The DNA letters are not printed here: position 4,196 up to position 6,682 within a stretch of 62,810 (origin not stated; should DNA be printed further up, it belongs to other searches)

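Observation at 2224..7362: Compact tonB-like / CheA-like kinase / CheY / CheX operon with no chemotaxis, motility or ExbBD partners: candidate phosphorelay-controlled envelope-spanning module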

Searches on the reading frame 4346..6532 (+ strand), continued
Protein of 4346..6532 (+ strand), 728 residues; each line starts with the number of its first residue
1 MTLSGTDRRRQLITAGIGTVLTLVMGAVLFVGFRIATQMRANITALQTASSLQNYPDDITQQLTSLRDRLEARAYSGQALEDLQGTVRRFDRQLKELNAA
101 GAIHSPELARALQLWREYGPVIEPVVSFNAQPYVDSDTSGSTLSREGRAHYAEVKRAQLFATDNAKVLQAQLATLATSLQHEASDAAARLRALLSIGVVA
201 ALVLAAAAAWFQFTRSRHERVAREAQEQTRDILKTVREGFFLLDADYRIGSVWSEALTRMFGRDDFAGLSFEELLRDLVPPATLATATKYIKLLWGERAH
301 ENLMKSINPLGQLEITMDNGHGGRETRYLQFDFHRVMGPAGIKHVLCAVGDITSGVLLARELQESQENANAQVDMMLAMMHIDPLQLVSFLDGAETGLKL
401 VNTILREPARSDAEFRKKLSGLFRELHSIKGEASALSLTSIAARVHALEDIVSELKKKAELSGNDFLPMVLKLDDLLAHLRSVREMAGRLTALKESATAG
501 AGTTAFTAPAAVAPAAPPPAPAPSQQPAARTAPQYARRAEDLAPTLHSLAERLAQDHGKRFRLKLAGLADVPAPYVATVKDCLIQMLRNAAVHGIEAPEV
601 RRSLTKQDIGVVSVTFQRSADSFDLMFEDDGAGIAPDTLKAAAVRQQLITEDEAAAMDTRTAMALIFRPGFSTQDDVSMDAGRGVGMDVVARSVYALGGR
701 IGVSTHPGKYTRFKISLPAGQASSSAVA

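Call 42: search_protein_families(library=pfam, proteins=[L080:5256-6428:-, L080:6897-7151:+, L080:7875-10103:+, L080:11192-12418:-, L080:12691-14091:+, L075:5842-7095:-, L075:7211-7474:-, L075:10680-11336:+, L075:11392-12333:-, L075:5033-5710:+], max_evalue=0.01)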
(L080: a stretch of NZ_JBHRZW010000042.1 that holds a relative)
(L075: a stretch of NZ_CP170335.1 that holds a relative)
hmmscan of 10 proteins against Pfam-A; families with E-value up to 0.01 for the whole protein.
L080:5256-6428:- (390 aa): 8 families
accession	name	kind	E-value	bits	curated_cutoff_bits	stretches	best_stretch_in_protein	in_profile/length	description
PF00005.33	ABC_tran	-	9.2e-39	133.6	25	1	45-186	2-136/137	ABC transporter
PF08402.16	TOBE_2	-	2.1e-12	47.4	21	1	304-382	1-70/76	TOBE domain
PF02463.25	SMC_N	-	4.9e-05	23.3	40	0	142-233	123-213/220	RecF/RecN/SMC N terminal domain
PF03193.22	RsgA_GTPase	-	0.00042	20.6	30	1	44-81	97-133/174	RsgA GTPase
PF13555.12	AAA_29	-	0.00045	20.4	27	1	45-71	13-39/61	P-loop containing region of AAA domain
PF13304.12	AAA_21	-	0.00052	20.6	27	0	56-77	1-22/304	AAA domain, putative AbiEii toxin, Type IV TA system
PF20703.3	nSTAND1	-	0.00055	20.1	27.1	1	38-147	17-132/379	Novel STAND NTPase 1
PF20720.3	nSTAND3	-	0.00092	19.4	27.2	0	51-75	14-38/155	Novel STAND NTPase 3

L080:6897-7151:+ (84 aa): 1 family
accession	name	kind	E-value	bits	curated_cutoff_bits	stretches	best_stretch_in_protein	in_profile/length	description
PF00830.24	Ribosomal_L28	-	5.1e-30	103.7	27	1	10-68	1-59/60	Ribosomal L28 family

L080:7875-10103:+ (742 aa): 2 families
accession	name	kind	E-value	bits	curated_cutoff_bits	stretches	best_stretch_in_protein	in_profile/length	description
PF02518.31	HATPase_c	-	1.2e-16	61.6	26.4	1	599-741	5-110/111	Histidine kinase-, DNA gyrase B-, and HSP90-like ATPase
PF01627.28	Hpt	-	5.6e-09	36.6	24.6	1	432-523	1-81/84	Hpt domain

L080:11192-12418:- (408 aa): 13 families
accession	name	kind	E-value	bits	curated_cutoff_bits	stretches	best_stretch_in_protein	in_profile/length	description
PF01494.25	FAD_binding_3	-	1.2e-25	91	22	1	19-361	2-343/349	FAD binding domain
PF07992.20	Pyr_redox_2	-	3.4e-10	40.3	26.1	1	20-58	2-40/291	Pyridine nucleotide-disulphide oxidoreductase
PF05834.18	Lycopene_cycl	-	4.6e-10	39.6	23.4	1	20-53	1-36/380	Lycopene cyclase protein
PF01266.30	DAO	-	1.9e-06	28.1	27.9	1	20-51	1-32/353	FAD dependent oxidoreductase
PF00890.30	FAD_binding_2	-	2.2e-06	27.6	20.4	1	20-52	1-33/414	FAD binding domain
PF01134.28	GIDA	-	6.6e-06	25.9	22.1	1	20-181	1-147/391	Glucose inhibited division protein A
PF13450.12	NAD_binding_8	-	7.1e-06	26.7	21.9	1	23-51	1-29/68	NAD(P)-binding Rossmann-like domain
PF01946.23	Thi4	-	2.4e-05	24.2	26.2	1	17-50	16-50/235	Thi4 family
PF13738.12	Pyr_redox_3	-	3.1e-05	23.8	30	1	22-50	1-30/305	Pyridine nucleotide-disulphide oxidoreductase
PF03486.20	HI0933_like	-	3.7e-05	23.7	50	1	20-52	2-34/244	HI0933-like protein Rossmann domain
PF00070.33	Pyr_redox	-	4.4e-05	24.4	22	1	21-71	2-51/82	Pyridine nucleotide-disulphide oxidoreductase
PF12831.13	FAD_oxidored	-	4.7e-05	23.3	27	1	20-168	1-127/416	FAD dependent oxidoreductase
PF13454.12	NAD_binding_9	-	0.0097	16.3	21.8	0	23-52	2-35/155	FAD-NAD(P)-binding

L080:12691-14091:+ (466 aa): 2 families
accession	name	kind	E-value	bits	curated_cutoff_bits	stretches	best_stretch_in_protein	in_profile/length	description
PF01136.24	Peptidase_U32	-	1.3e-86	290.1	22.4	1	80-353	5-231/233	Peptidase family U32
PF16325.11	Peptidase_U32_C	-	3.7e-18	65.9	28.2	1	369-443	2-80/83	Peptidase family U32 C-terminal domain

L075:5842-7095:- (417 aa): 1 family
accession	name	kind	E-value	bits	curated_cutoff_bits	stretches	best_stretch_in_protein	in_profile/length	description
PF00171.27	Aldedh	-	5.7e-25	88.2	23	2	11-280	35-291/461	Aldehyde dehydrogenase family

L075:7211-7474:- (87 aa): 0 families

L075:10680-11336:+ (218 aa): 0 families

L075:11392-12333:- (313 aa): 4 families
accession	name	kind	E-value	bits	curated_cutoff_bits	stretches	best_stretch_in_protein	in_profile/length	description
PF00056.29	Ldh_1_N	-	1.7e-43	148.5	27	1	6-142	3-141/141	lactate/malate dehydrogenase, NAD binding domain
PF02866.23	Ldh_1_C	-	2e-35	122.8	22.6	1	145-307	1-167/174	lactate/malate dehydrogenase, alpha/beta C-terminal domain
PF02056.22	Glyco_hydro_4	-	0.00072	19.6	23.2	0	98-143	123-166/183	Family 4 glycosyl hydrolase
PF03721.20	UDPG_MGDP_dh_N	-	0.0024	17.9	27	0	5-119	2-121/187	UDP-glucose/GDP-mannose dehydrogenase family, NAD binding domain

L075:5033-5710:+ (225 aa): 2 families
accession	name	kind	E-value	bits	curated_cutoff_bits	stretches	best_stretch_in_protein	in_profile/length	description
PF00691.25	OmpA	-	8.8e-22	77.7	27.2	1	124-216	2-97/98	OmpA family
PF08139.17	LPAM_1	-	0.001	19.8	20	1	1-18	1-18/18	Prokaryotic membrane lipoprotein lipid attachment site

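Call 45: search_protein_families(library=pfam, proteins=[L078:5999-7855:+, L078:5091-5963:+, L078:11038-11448:+, L078:11487-11921:+, L081:6318-7841:+, L081:10886-11242:+, L062:6094-7752:+, L062:11148-12611:+, L066:6551-7534:-, L066:10386-12257:-], max_evalue=0.01)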
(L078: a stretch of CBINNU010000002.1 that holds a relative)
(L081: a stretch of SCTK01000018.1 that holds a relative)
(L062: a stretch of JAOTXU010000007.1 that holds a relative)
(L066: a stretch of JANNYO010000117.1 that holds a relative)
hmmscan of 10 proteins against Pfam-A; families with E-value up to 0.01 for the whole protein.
L078:5999-7855:+ (618 aa): 7 families
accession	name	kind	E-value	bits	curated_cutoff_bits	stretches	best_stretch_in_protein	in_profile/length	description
PF00664.28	ABC_membrane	-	2.4e-41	142.7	28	1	57-331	1-274/274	ABC transporter transmembrane region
PF00005.33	ABC_tran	-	3.4e-31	109.1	25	1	393-542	1-137/137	ABC transporter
PF02463.25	SMC_N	-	3.5e-07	30.3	40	1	430-583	107-210/220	RecF/RecN/SMC N terminal domain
PF09818.15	ABC_ATPase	-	0.0024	17.4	23.2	1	486-544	131-188/283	P-loop domain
PF06414.18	Zeta_toxin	-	0.0068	16.3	22.3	0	408-444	21-57/199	Zeta toxin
PF03193.22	RsgA_GTPase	-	0.007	16.6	30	0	366-424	71-127/174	RsgA GTPase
PF13401.12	AAA_22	-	0.0075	17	27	0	406-453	8-54/130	AAA domain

L078:5091-5963:+ (290 aa): 1 family
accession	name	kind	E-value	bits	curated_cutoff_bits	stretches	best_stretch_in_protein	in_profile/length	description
PF00072.30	Response_reg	-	3.3e-28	98.5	30.2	1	5-118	1-110/111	Response regulator receiver domain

L078:11038-11448:+ (136 aa): 1 family
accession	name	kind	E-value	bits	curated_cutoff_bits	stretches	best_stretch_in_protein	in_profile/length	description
PF09912.14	DUF2141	-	7.1e-32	110.1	24.4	1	24-132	1-110/112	Uncharacterized protein conserved in bacteria (DUF2141)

L078:11487-11921:+ (144 aa): 0 families

L081:6318-7841:+ (507 aa): 7 families
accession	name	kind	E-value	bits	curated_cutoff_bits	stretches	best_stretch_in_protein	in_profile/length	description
PF00005.33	ABC_tran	-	7.9e-33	114.4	25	1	267-409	1-136/137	ABC transporter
PF13304.12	AAA_21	-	1.6e-05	25.6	27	0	380-441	236-299/304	AAA domain, putative AbiEii toxin, Type IV TA system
PF03193.22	RsgA_GTPase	-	6.8e-05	23.2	30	1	240-302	72-131/174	RsgA GTPase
PF13191.12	AAA_16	-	8.7e-05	23.5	32.6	1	267-445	12-144/167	AAA ATPase domain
PF20703.3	nSTAND1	-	0.002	18.3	27.1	1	273-313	29-60/379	Novel STAND NTPase 1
PF13401.12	AAA_22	-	0.0023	18.7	27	1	278-340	6-33/130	AAA domain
PF13555.12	AAA_29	-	0.0032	17.6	27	1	263-303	11-48/61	P-loop containing region of AAA domain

L081:10886-11242:+ (118 aa): 4 families
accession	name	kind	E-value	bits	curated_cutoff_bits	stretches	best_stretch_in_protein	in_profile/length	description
PF07883.17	Cupin_2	-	9.8e-13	48.1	27.2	1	36-106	3-70/70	Cupin domain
PF00190.28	Cupin_1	-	7.1e-08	32.6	22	1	32-113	34-120/151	Cupin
PF01050.24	MannoseP_isomer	-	3.8e-06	27.5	23.6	1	24-107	21-102/116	Mannose-6-phosphate isomerase C-terminal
PF12973.13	Cupin_7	-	0.00055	20.2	27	1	18-91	19-86/105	ChrR Cupin-like domain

L062:6094-7752:+ (552 aa): 6 families
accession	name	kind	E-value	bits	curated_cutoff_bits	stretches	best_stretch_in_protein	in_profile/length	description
PF07497.18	Rho_RNA_bind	-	1e-32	112.1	27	1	186-259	2-73/73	Rho termination factor, RNA-binding domain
PF00006.31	ATP-synt_ab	-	3.2e-28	99.3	29.5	1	294-497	3-211/213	ATP synthase alpha/beta family, nucleotide-binding domain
PF07498.18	Rho_N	-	3.5e-16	59.3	24.9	1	139-181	1-43/43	Rho termination factor, N-terminal domain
PF22707.2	S1CSD-TOTE-2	-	0.0013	19.2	27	1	187-234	5-41/60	S1/CSD-like domain 2 of the TOTE conflict systems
PF13401.12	AAA_22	-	0.0028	18.4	27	0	308-404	8-96/130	AAA domain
PF08206.17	OB_RNB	-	0.0031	17.6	24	1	187-236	1-43/58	Ribonuclease B OB domain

L062:11148-12611:+ (487 aa): 0 families

L066:6551-7534:- (327 aa): 5 families
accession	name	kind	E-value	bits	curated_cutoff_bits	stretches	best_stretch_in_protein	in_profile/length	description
PF00561.26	Abhydrolase_1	-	2.7e-34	119.4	25.8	1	48-311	1-242/245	alpha/beta hydrolase fold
PF12146.15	Hydrolase_4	-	7.8e-12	45.4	27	1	72-309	30-234/239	Serine aminopeptidase, S33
PF12697.13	Abhydrolase_6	-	1.4e-09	39.4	26.3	1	50-311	1-208/217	Alpha/beta hydrolase family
PF08386.16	Abhydrolase_4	-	2.3e-05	24.9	21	1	268-318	34-83/103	TAP-like protein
PF03096.20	Ndr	-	0.0063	15.7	23.3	1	100-166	84-150/283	Ndr family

L066:10386-12257:- (623 aa): 8 families
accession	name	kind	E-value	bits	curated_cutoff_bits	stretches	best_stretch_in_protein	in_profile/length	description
PF00005.33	ABC_tran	-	5.7e-31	108.4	25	1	430-579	2-137/137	ABC transporter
PF00664.28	ABC_membrane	-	1.1e-12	48.6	28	1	88-312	5-224/274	ABC transporter transmembrane region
PF02463.25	SMC_N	-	2e-07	31.1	40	1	443-622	28-212/220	RecF/RecN/SMC N terminal domain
PF03193.22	RsgA_GTPase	-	4.4e-05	23.8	30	1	405-470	75-137/174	RsgA GTPase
PF13555.12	AAA_29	-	7.3e-05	22.9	27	1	432-475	15-57/61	P-loop containing region of AAA domain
PF13191.12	AAA_16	-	0.00047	21.1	32.6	1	438-585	21-148/167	AAA ATPase domain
PF13401.12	AAA_22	-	0.0013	19.5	27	1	442-594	8-105/130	AAA domain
PF09818.15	ABC_ATPase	-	0.0019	17.7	23.2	0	521-612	129-227/283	P-loop domain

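Call 50: find_homologous_proteins(query=L080:7875-10103:+)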
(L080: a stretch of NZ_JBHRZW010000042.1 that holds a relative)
Query L080:7875-10103:+ (742 aa): 231 proteins with E <= 0.001 among 8000 candidates; the best 120 are listed.
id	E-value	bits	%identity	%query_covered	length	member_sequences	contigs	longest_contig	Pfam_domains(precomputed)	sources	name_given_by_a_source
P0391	0.0e+0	1542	99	97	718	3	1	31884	PF02518.32,PF01627.29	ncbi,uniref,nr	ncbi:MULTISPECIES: ATP-binding protein [unclassified Neisseria]|uniref:ATP-binding protein n=1 Tax=u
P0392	0.0e+0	1328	86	97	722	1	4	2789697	PF02518.32,PF01627.29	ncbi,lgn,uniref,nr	ncbi:hypothetical protein BWD09_02730 [Neisseria dentiae]|uniref:Chemotaxis protein CheA n=1 Tax=Nei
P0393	0.0e+0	1321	86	97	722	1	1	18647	PF02518.32,PF01627.29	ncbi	-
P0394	0.0e+0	1317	86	97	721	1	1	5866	PF02518.32,PF01627.29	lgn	-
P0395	0.0e+0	1317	85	97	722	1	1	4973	PF02518.32,PF01627.29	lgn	-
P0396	0.0e+0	1317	85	97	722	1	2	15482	PF02518.32,PF01627.29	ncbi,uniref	ncbi:ATP-binding protein [Neisseria dentiae]|uniref:ATP-binding protein n=3 Tax=Neisseria dentiae Ta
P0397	0.0e+0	1315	85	97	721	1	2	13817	PF02518.32,PF01627.29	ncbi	-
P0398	0.0e+0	1314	85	97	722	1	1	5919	PF02518.32,PF01627.29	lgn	-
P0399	0.0e+0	1314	85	97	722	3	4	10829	PF02518.32,PF01627.29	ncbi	-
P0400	0.0e+0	1313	85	97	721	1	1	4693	PF02518.32,PF01627.29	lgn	-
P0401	0.0e+0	1308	86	97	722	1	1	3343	PF02518.32,PF01627.29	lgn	-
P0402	0.0e+0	1306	85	97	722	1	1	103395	PF02518.32,PF01627.29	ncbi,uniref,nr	ncbi:ATP-binding protein [Neisseria dentiae]|uniref:ATP-binding protein n=1 Tax=Neisseria dentiae Ta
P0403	0.0e+0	1305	85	97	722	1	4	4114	PF02518.32,PF01627.29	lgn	-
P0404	0.0e+0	1301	85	97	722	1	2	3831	PF02518.32,PF01627.29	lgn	-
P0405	0.0e+0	1296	84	97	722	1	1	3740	PF02518.32,PF01627.29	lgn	-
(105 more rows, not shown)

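Call 56: search_solved_structures(query=A4, max_evalue=1, show_alignments=1)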
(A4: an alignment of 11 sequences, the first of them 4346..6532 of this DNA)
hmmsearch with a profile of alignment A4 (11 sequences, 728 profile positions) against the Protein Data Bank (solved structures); distinct sequences matched with E-value up to 1: 54.
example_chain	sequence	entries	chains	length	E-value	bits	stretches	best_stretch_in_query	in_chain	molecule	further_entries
6s1k_A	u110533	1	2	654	6e-44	153.8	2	537-720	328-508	Chemotaxis protein CheA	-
4xiv_A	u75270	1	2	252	8.1e-44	153.3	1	538-718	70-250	Chemotaxis protein CheA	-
1i58_A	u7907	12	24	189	9.2e-44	153.2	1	547-718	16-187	CHEMOTAXIS PROTEIN CHEA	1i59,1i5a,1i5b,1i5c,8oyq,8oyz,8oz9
1i5d_A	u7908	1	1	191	9.4e-44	153.1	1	547-718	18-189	CHEMOTAXIS PROTEIN CHEA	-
6mi6_A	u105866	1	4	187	1.3e-43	152.6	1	547-718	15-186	Chemotaxis protein CheA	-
2ch4_A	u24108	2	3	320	2.3e-43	151.8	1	547-720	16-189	CHEMOTAXIS PROTEIN CHEA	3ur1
3ja6_C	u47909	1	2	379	5.2e-43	150.7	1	539-720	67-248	Chemotaxis protein CheA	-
1b3q_A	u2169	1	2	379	6.3e-43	150.4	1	539-720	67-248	PROTEIN (CHEMOTAXIS PROTEIN CHEA)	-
4jpb_A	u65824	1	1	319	1.9e-40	142.2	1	547-720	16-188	Chemotaxis protein CheA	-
8c5v_A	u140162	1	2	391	1.7e-38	135.8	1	537-720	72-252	Chemotaxis protein CheA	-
6ff6_A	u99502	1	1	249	1.9e-09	39.7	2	400-489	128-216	BRIC1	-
1tqg_A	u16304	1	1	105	2.9e-07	32.5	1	398-472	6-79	Chemotaxis protein cheA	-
2ld6_A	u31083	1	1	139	4.9e-07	31.7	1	398-477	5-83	Chemotaxis protein CheA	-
9jfj_A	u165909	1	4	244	1e-06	30.7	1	664-720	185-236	Sensor histidine kinase ZraS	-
3kyi_A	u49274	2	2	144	3.1e-06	29.1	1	404-469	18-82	Putative histidine protein kinase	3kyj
6gcv_A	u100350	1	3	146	0.0042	18.7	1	42-142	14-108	Chemotaxis transducer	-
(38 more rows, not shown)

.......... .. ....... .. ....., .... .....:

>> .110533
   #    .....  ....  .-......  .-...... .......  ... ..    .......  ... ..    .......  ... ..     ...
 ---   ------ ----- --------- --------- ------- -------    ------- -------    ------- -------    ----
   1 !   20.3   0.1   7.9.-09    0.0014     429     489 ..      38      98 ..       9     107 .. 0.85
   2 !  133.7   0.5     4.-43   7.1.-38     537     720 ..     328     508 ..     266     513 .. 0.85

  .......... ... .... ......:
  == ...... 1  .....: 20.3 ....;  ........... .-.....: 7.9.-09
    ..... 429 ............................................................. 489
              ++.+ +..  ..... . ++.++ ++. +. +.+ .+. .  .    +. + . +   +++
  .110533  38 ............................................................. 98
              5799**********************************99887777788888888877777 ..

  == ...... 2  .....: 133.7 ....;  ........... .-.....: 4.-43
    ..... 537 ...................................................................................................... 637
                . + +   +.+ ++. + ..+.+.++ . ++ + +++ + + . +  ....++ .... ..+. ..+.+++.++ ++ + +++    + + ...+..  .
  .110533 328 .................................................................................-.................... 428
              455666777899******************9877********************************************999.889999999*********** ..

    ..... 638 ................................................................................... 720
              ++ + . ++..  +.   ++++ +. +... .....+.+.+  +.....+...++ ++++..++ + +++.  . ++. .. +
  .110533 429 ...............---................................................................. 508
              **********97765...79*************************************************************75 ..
